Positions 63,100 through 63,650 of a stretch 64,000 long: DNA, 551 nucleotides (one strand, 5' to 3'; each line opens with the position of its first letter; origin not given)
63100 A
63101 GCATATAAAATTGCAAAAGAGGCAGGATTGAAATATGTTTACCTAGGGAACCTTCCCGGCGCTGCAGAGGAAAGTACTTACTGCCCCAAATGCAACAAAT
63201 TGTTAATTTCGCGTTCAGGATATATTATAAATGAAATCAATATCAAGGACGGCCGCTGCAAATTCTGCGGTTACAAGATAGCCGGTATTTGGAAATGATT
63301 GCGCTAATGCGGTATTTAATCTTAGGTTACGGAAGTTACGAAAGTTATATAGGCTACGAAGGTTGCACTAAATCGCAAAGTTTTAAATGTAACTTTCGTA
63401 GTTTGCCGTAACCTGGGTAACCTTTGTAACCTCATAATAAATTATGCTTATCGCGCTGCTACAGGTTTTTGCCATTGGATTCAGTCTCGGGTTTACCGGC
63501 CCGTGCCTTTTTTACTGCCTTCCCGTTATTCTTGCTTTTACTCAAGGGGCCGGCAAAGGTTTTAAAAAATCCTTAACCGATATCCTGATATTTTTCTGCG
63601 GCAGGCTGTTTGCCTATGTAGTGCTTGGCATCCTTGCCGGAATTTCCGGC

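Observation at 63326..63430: A different word (GTTAC then GTAAC) builds the same two-armed phased architecture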

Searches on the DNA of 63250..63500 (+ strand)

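Call 52: search_rna_families(source=window, start=63250, end=63500, threshold=evalue, max_evalue=1)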
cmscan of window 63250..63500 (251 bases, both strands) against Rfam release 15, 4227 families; matches with E-value up to 1: 3.
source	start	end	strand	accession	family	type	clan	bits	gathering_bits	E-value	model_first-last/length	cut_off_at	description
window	63322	63416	+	RF03845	mir-3327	Gene; miRNA;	-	22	85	0.094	1-89/89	no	mir-3327 microRNA precursor family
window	63353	63402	+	RF01667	rox1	Cis-reg;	-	18.7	58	0.2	6-54/59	no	Drosophila rox1 ncRNA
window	63326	63412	+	RF01061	mir-548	Gene; miRNA;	-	17.5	90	0.78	1-84/84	no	mir-548 microRNA precursor family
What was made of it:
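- On Described RNA families (Rfam 15): At E up to 1 only sub-threshold matches appear, to eukaryotic hairpin RNAs (two miRNA precursors and Drosophila rox1): 17-22 bits against cut-offs of 58-90 (call 52).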

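Call 53: search_dna_similar(query=window:63299-63450:+, collection=plasmids, mode=distant, max_evalue=0.01, max_rows=10)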
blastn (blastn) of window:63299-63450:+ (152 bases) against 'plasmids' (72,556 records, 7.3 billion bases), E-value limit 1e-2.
No match.

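Call 54: search_dna_similar(query=window:63299-63450:+, collection=phages, mode=distant, max_evalue=0.01, max_rows=10)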
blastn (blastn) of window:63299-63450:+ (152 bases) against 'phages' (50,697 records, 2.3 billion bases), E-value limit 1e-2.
No match.
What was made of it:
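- Tried and rejected: No blastn match (calls 53, 54).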
